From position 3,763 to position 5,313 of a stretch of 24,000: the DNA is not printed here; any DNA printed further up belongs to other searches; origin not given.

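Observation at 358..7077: Seven-gene ATGA-chained operon joining a trans-membrane redox/flavinylation module to a polyprenol-phosphate glycosylation pair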

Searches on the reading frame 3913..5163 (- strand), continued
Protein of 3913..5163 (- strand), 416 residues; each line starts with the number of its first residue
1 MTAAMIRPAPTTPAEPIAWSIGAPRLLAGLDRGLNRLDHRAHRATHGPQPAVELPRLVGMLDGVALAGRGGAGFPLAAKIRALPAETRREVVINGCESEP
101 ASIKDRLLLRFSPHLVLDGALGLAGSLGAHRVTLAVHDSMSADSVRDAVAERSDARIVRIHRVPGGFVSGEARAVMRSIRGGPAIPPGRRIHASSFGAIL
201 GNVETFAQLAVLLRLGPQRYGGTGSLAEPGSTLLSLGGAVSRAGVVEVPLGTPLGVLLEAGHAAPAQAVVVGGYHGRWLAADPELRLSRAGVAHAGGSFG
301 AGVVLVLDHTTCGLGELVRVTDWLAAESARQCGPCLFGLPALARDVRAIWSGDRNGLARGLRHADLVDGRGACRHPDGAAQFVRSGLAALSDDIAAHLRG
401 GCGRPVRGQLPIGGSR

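Call 18: find_encoding_contigs(protein=P0045, flank=10000, max_places=2)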
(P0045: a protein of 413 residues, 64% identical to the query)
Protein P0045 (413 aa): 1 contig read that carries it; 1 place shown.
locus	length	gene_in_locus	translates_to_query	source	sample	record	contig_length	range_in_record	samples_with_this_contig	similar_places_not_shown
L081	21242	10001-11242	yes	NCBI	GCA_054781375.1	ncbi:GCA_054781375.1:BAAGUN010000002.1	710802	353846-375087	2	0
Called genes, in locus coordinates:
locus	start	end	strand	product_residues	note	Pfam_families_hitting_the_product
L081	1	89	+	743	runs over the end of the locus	PF03176:MMPL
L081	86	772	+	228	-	PF00440:TetR_N, PF13305:TetR_C_33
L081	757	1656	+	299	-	PF04072:LCM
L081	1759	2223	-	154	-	PF12840:HTH_20 (weak), PF13404:HTH_AsnC-type, PF13412:HTH_24, PF09339:HTH_IclR (weak), PF01037:AsnC_trans_reg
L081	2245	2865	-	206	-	PF02441:Flavoprotein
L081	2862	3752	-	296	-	PF01040:UbiA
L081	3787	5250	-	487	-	PF20695:UbiD_N, PF01977:UbiD, PF20696:UbiD_C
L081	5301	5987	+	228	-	PF00072:Response_reg, PF00486:Trans_reg_C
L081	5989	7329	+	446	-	PF00672:HAMP, PF00512:HisKA (weak), PF02518:HATPase_c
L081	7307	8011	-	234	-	PF08786:DcrB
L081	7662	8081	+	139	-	-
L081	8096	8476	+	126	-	-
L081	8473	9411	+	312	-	PF02424:ApbE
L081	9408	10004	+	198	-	-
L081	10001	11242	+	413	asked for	PF01512:Complex1_51K, PF10589:NADH_4Fe-4S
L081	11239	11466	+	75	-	PF13459:Fer4_15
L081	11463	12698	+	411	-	PF00535:Glycos_transf_2, PF04138:GtrA_DPMS_TM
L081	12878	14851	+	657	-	-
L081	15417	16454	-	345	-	PF01578:Cytochrom_C_asm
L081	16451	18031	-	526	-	PF05140:ResB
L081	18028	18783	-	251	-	PF02683:DsbD_TM, PF13386:DsbD_2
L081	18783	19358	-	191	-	PF00578:AhpC-TSA, PF08534:Redoxin, PF00085:Thioredoxin (weak), PF13905:Thioredoxin_8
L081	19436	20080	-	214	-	PF00300:His_Phos_1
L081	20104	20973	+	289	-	PF11716:MDMPI_N, PF12867:DinB_2 (weak)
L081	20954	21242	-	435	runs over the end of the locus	PF00202:Aminotran_3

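Call 40: search_protein_families(library=ncbifam, proteins=[L081:5301-5987:+, L081:5989-7329:+], max_evalue=0.00001)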
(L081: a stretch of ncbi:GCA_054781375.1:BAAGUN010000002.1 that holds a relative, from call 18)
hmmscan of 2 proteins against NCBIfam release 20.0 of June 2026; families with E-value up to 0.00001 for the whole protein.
L081:5301-5987:+ (228 aa): 91 families (the best 25 are shown)
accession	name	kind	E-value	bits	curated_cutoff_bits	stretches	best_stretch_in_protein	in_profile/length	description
NF041733.1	resp_reg_CseB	equivalog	1.6e-56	191.2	350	1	3-223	2-227/228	two-component system response regulator CseB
NF008296.0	PRK11083.1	equivalog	8.9e-56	188.8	273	1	2-222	4-225/228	two-component system response regulator CreB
NF040689.1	MtrAB_MtrA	equivalog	2.2e-55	187.4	300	1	5-221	2-217/219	MtrAB system response regulator MtrA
TIGR02154.1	PhoB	equivalog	4.2e-52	176.7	296.2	1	2-222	3-225/226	phosphate regulon transcriptional regulator PhoB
TIGR01387.1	cztR_silR_copR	subfamily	2.2e-51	174.6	279.2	1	4-220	1-216/218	heavy metal response regulator transcription factor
NF045944.1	ResRegRpaBCyano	equivalog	1.4e-50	171.8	330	1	5-220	1-225/229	response regulator transcription factor RpaB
NF040534.1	resp_reg_YycF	equivalog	6.8e-49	166.2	340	1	3-222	2-227/231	response regulator YycF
NF008567.0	PRK11517.1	equivalog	8.2e-46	156.2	353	1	3-224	2-220/223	response regulator transcription factor HprR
NF053854.1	RespRegPhoBBctds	equivalog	3.1e-45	154.3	270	1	4-206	1-211/225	two-component system response regulator PhoB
NF007928.2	PRK10643.1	equivalog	3.5e-45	154.3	330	1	3-222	2-216/216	two-component system response regulator PmrA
NF007820.0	PRK10529.1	equivalog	6.9e-44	149.9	325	1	1-222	1-223/225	two-component system response regulator KdpE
NF007982.1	PRK10710.1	equivalog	2.2e-41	142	380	1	3-224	9-229/235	envelope stress response regulator BaeR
NF033117.2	vanR_ACDEGLN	exception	2.4e-41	141.8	350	1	5-221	2-224/226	VanR-ABDEGLN family response regulator transcription factor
NF045991.1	RespRegCtrARhodob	equivalog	8.2e-41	140.2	350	1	4-222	3-221/224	response regulator transcription factor CtrA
NF007346.1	PRK09836.1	equivalog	1.9e-39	135.8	420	1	3-225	2-224/227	copper/silver response regulator transcription factor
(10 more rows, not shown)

L081:5989-7329:+ (446 aa): 26 families (the best 25 are shown)
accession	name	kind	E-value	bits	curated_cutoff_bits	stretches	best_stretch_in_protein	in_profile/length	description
NF007898.0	PRK10604.1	equivalog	2.4e-27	96.2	478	1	164-437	136-421/433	two-component system sensor histidine kinase RstB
NF007004.0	PRK09467.1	equivalog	9.2e-26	90.6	415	1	170-437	163-434/440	two-component system sensor histidine kinase EnvZ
NF008025.0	PRK10755.1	equivalog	7.1e-22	77.6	314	1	169-426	73-342/362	two-component system sensor histidine kinase PmrB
NF040691.1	MtrAB_MtrB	equivalog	9.9e-20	71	450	1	162-441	189-494/507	MtrAB system histidine kinase MtrB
NF012163.2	BaeS_SmeS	equivalog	1.4e-19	70.4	500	1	168-437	171-456/457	sensor histidine kinase efflux regulator BaeS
TIGR01386.1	cztS_silS_copS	subfamily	1.9e-19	70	292.55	1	167-427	168-446/457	heavy metal sensor histidine kinase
NF033092.0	HK_WalK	equivalog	1.2e-18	67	725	1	237-437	370-592/594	cell wall metabolism sensor histidine kinase WalK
NF008312.0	PRK11100.1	equivalog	1.4e-18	67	356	1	168-438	187-473/477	two-component system sensor histidine kinase CreC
NF007007.0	PRK09470.1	equivalog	1.6e-18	66.8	486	1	153-392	161-401/463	envelope stress sensor histidine kinase CpxA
NF007837.0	PRK10549.1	equivalog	1.7e-16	60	603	1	177-438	178-457/466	envelope stress sensor histidine kinase BaeS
NF007664.1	PRK10337.1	equivalog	5e-15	55.1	475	1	182-435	173-440/442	quorum sensing histidine kinase QseC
NF041735.1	hist_kin_RppB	equivalog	1.6e-13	50.3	400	1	240-437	217-437/438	two-component system sensor histidine kinase RppB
TIGR02966.1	phoR_proteo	equivalog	5.2e-13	48.7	334.2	1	232-430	107-326/333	phosphate regulon sensor histidine kinase PhoR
NF058527.1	HistKinChvGCaul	equivalog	1.8e-12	46.8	740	1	185-422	249-511/535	two-component sensor histidine kinase ChvG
NF007345.0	PRK09835.1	subfamily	8e-12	44.4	423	1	205-390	227-421/482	Cu(+)/Ag(+) sensor histidine kinase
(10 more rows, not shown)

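Call 41: search_protein_families(library=pfam, proteins=[L007:8382-9989:+, L043:8817-9875:+, L080:9387-10004:+, L032:9076-9630:+, L022:9315-10001:+, L081:7662-8081:+, L081:12878-14851:+], max_evalue=0.01)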
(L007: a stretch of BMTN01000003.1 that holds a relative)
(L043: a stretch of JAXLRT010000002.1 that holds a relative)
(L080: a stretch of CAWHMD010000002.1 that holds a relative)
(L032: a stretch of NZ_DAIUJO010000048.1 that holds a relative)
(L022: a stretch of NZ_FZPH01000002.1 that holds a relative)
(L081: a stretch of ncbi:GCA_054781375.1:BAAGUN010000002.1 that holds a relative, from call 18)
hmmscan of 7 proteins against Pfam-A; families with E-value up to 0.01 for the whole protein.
L007:8382-9989:+ (535 aa): 0 families

L043:8817-9875:+ (352 aa): 1 family
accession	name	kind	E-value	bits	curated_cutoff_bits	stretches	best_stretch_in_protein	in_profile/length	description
PF01794.25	Ferric_reduct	-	1.1e-07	32.3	28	1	177-298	2-120/121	Ferric reductase like transmembrane component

L080:9387-10004:+ (205 aa): 1 family
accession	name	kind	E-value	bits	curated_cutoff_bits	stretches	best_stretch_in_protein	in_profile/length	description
PF01794.25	Ferric_reduct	-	3.9e-11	43.5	28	1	17-137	1-118/121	Ferric reductase like transmembrane component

L032:9076-9630:+ (184 aa): 1 family
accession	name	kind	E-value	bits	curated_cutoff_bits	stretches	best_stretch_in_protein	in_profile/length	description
PF01794.25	Ferric_reduct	-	3.1e-09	37.4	28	1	12-132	1-118/121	Ferric reductase like transmembrane component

L022:9315-10001:+ (228 aa): 1 family
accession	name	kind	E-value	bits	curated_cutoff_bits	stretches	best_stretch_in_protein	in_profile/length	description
PF01794.25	Ferric_reduct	-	0.00012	22.6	28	1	10-133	1-120/121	Ferric reductase like transmembrane component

L081:7662-8081:+ (139 aa): 0 families

L081:12878-14851:+ (657 aa): 3 families
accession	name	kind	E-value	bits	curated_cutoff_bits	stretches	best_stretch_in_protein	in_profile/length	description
PF13231.12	PMT_2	-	6.8e-32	111.3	26.1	1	48-206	1-160/160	Dolichyl-phosphate-mannose-protein mannosyltransferase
PF24878.1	YkcB_C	-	6.1e-27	93.8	27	1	548-639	1-84/85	Putative mannosyltransferase YkcB-like, C-terminal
PF02366.24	PMT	-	1e-08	35.5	22.7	1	48-180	61-200/245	Dolichyl-phosphate-mannose-protein mannosyltransferase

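Call 48: search_solved_structures(query=window:3913-5163:-, show_alignments=1, max_evalue=0.00001)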
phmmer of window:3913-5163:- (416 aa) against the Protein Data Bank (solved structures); distinct sequences matched with E-value up to 0.00001: 63 (the best 60 are shown).
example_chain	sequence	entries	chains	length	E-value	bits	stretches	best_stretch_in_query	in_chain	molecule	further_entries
8e9g_F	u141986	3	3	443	6.9e-31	111.1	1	39-403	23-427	NADH-quinone oxidoreductase subunit F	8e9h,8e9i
8x9v_F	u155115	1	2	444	1.3e-30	110.2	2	164-396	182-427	NADH-quinone oxidoreductase subunit F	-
9mqx_B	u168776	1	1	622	4.5e-30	108.4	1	62-403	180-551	NADH:ubiquinone oxidoreductase, NADH-binding (51 kD) subunit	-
2fug_1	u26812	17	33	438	3.8e-27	98.8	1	65-398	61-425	NADH-quinone oxidoreductase chain 1 | NADH-QUINONE OXIDOREDUCTASE SUBUNIT 1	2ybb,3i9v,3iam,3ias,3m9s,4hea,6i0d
7p61_F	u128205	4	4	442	4.6e-27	98.5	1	14-397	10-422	NADH-quinone oxidoreductase subunit F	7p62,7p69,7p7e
7awt_F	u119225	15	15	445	4.8e-27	98.5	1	14-397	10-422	NADH-quinone oxidoreductase subunit F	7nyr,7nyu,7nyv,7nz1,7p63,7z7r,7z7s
9q8i_F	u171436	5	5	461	4.8e-27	98.5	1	14-397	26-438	NADH-quinone oxidoreductase subunit F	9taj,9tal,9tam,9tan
7p64_F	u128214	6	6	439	5.2e-27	98.3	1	14-397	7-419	NADH-quinone oxidoreductase subunit F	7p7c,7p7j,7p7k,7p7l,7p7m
8a6t_B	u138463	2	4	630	3.3e-26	95.7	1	64-399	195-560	Electron bifurcating hydrogenase subunit HydB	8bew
8qby_F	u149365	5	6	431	4e-26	95.4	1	57-384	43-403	NADH-quinone oxidoreductase subunit F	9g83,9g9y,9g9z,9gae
7q4w_B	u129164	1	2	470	1.2e-23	87.2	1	63-399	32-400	Iron hydrogenase HydB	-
8iuf_V1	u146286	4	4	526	3.1e-23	85.9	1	61-374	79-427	NDUFV1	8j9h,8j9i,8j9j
7q4v_B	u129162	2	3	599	3.2e-23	85.9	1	63-399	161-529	Iron hydrogenase HydB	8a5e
9bov_B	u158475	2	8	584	3.3e-23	85.8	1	65-399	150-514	NADH dehydrogenase (Quinone)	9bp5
7p5h_B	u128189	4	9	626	6.1e-23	84.9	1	61-402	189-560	Fe-hydrogenase, subunit beta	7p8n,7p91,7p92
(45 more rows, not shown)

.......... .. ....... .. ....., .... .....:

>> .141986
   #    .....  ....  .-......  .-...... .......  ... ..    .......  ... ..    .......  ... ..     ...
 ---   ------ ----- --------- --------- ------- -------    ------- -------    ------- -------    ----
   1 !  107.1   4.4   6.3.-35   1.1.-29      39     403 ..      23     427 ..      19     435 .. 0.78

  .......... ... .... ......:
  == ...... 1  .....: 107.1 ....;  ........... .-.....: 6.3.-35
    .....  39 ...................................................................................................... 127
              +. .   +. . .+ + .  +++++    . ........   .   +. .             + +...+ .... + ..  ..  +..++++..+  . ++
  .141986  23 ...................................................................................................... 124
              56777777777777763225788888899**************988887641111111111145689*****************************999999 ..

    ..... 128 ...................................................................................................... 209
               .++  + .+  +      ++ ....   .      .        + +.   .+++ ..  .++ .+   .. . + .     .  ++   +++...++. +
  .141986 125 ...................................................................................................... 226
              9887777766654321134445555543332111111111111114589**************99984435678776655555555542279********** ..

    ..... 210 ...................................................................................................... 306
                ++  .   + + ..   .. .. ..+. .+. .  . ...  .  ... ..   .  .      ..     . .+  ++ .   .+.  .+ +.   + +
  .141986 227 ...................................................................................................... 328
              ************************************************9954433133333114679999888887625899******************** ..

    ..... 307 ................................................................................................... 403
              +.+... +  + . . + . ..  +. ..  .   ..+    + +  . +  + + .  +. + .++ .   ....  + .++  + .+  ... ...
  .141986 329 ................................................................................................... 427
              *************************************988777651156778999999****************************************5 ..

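Call 54: find_encoding_contigs(protein=P0053, flank=8000, max_places=1)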
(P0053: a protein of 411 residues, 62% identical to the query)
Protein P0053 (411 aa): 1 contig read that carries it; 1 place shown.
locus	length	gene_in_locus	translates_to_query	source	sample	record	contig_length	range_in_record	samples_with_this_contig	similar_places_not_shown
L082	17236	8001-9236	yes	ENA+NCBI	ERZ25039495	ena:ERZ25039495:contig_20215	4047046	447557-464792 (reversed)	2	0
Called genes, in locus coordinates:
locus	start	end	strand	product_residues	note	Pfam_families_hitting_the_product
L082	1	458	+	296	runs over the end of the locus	PF04072:LCM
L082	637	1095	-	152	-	PF12840:HTH_20 (weak), PF13404:HTH_AsnC-type, PF13412:HTH_24, PF01037:AsnC_trans_reg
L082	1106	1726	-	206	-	PF02441:Flavoprotein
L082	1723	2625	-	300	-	PF01040:UbiA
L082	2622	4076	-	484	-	PF20695:UbiD_N, PF01977:UbiD, PF20696:UbiD_C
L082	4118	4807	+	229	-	PF00072:Response_reg, PF00486:Trans_reg_C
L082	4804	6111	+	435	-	PF00672:HAMP, PF00512:HisKA, PF02518:HATPase_c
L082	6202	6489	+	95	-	-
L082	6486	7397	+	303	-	PF02424:ApbE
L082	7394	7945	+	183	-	-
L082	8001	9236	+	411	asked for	PF01512:Complex1_51K, PF10531:SLBB (faint), PF10589:NADH_4Fe-4S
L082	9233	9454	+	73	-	PF13459:Fer4_15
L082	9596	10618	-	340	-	PF01578:Cytochrom_C_asm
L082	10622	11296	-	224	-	PF05140:ResB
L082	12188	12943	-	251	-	PF02683:DsbD_TM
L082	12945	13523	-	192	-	PF00578:AhpC-TSA, PF08534:Redoxin, PF00085:Thioredoxin, PF13905:Thioredoxin_8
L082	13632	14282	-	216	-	PF00300:His_Phos_1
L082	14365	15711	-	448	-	PF00202:Aminotran_3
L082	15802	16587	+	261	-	-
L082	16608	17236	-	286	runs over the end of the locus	PF00892:EamA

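Call 55: find_encoding_contigs(protein=P0095, flank=8000, max_places=1)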
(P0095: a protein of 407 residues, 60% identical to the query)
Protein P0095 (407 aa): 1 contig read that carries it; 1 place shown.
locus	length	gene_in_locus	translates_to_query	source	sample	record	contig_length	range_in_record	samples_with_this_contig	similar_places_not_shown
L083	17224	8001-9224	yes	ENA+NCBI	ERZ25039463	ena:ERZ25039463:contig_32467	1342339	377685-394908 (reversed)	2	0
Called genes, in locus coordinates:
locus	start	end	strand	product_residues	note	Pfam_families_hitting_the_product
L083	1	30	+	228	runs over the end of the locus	PF00440:TetR_N, PF13305:TetR_C_33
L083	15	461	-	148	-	PF12802:MarR_2 (weak), PF12840:HTH_20 (weak), PF13404:HTH_AsnC-type, PF13412:HTH_24, PF25212:HVO_A0114 (weak), PF01037:AsnC_trans_reg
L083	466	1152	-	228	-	PF02441:Flavoprotein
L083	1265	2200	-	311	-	PF01040:UbiA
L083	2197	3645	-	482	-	PF20695:UbiD_N, PF01977:UbiD, PF20696:UbiD_C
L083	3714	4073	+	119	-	PF13396:PLDc_N (weak)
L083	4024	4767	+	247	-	PF00072:Response_reg, PF00486:Trans_reg_C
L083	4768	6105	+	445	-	PF00672:HAMP, PF00512:HisKA (weak), PF02518:HATPase_c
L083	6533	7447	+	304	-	PF02424:ApbE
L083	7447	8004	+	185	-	-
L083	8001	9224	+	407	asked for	PF01512:Complex1_51K, PF10589:NADH_4Fe-4S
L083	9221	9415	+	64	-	PF13459:Fer4_15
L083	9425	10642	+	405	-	PF00535:Glycos_transf_2, PF04138:GtrA_DPMS_TM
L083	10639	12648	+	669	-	PF13231:PMT_2, PF24878:YkcB_C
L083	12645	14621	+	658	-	PF13231:PMT_2, PF24878:YkcB_C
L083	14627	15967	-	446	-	PF02056:Glyco_hydro_4, PF11975:Glyco_hydro_4C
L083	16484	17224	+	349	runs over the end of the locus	PF00294:PfkB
